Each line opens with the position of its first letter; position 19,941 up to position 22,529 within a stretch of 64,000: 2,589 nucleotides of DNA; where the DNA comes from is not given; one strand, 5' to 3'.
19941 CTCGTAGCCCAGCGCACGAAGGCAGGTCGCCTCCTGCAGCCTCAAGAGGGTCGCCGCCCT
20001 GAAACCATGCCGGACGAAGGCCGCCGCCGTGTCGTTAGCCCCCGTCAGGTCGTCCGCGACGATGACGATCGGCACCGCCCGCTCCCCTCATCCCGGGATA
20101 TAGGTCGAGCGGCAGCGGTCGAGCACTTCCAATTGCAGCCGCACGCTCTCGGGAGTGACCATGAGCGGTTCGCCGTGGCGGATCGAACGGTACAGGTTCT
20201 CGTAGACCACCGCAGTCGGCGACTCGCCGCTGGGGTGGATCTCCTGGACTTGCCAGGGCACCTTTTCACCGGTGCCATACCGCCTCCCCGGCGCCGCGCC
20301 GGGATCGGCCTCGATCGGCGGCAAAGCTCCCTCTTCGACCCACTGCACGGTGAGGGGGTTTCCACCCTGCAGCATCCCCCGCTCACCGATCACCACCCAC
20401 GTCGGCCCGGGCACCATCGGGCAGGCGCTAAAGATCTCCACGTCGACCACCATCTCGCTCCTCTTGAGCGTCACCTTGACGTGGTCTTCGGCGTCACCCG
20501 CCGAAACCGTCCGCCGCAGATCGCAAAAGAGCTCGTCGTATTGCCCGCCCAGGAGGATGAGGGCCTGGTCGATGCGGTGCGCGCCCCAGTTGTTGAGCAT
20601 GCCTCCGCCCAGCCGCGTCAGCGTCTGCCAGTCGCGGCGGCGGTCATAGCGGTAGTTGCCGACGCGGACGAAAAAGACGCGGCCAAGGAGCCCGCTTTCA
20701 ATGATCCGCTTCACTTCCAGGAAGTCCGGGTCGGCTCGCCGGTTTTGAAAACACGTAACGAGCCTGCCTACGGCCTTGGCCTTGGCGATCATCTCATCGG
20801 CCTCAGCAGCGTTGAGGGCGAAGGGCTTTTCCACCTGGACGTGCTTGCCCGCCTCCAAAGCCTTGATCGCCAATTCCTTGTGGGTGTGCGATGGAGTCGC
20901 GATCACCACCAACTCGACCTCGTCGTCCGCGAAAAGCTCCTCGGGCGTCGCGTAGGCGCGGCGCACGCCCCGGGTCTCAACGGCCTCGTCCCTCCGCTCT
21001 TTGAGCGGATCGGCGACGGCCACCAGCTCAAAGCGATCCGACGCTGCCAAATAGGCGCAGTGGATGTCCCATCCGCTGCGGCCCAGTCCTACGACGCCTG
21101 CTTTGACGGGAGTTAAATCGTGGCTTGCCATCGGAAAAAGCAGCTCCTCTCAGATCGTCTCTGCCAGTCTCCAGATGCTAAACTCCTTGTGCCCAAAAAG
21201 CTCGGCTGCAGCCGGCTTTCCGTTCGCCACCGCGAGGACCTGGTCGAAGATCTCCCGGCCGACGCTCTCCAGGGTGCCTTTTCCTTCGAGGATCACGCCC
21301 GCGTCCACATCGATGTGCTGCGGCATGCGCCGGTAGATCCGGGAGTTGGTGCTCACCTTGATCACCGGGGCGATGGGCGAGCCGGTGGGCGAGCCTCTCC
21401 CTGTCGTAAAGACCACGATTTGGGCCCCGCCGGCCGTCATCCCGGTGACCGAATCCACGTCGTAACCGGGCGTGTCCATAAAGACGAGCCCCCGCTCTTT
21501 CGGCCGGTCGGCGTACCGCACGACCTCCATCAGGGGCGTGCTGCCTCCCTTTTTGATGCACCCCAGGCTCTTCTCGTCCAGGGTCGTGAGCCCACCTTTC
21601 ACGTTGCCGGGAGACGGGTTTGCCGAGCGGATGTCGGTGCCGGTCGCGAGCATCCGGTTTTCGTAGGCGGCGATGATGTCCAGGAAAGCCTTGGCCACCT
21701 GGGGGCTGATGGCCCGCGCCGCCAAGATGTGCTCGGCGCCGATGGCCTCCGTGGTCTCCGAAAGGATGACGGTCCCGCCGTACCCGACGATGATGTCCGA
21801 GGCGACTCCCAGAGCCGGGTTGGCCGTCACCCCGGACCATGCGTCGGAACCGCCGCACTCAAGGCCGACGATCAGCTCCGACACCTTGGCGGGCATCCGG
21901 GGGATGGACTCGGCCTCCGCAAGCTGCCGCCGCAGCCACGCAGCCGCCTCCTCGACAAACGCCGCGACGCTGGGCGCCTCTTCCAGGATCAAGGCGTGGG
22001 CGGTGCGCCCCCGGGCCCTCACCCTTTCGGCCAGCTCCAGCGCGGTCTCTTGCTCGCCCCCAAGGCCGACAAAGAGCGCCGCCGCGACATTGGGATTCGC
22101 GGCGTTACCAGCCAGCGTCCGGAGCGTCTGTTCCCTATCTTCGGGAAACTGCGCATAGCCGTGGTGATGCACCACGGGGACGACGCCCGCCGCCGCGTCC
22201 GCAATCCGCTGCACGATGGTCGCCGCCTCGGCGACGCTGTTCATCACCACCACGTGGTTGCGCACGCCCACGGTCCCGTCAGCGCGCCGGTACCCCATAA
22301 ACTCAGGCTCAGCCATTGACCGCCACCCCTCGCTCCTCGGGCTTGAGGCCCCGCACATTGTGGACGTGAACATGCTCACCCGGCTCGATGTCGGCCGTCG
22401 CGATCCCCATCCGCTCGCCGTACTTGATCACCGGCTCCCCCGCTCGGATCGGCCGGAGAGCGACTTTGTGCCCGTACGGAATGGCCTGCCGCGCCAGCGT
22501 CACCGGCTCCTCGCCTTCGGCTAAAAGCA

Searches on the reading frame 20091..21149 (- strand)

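Call 77: search_protein_families(library=pfam, proteins=[window:20091-21149:-], max_evalue=0.00001)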
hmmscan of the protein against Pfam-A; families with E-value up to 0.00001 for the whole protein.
window:20091-21149:- (353 aa): 3 families
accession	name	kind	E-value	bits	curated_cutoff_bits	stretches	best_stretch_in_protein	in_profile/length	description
PF01408.29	GFO_IDH_MocA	-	3.8e-28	99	24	1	16-132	2-117/120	Oxidoreductase family, NAD-binding Rossmann fold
PF22725.1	GFO_IDH_MocA_C3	-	1.4e-19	70.7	27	1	143-260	1-123/124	GFO/IDH/MocA C-terminal domain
PF02894.22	GFO_IDH_MocA_C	-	3.7e-06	27.3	22.9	0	147-347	1-207/218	Oxidoreductase family, C-terminal alpha/beta domain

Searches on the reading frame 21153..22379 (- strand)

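Call 77: search_protein_families(library=pfam, proteins=[window:21153-22379:-], max_evalue=0.00001)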
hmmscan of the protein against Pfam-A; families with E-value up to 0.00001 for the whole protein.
window:21153-22379:- (409 aa): 2 families
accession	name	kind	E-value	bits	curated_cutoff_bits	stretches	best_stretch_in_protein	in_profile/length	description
PF20629.2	GD_AH_C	-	5.1e-103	344.1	26.8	1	166-406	1-240/242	D-galactarate/Altronate dehydratase, C-terminal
PF04295.18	GD_AH_second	-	3.5e-29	102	27.3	1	29-156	1-135/136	D-galactarate dehydratase/Altronate hydrolase, second domain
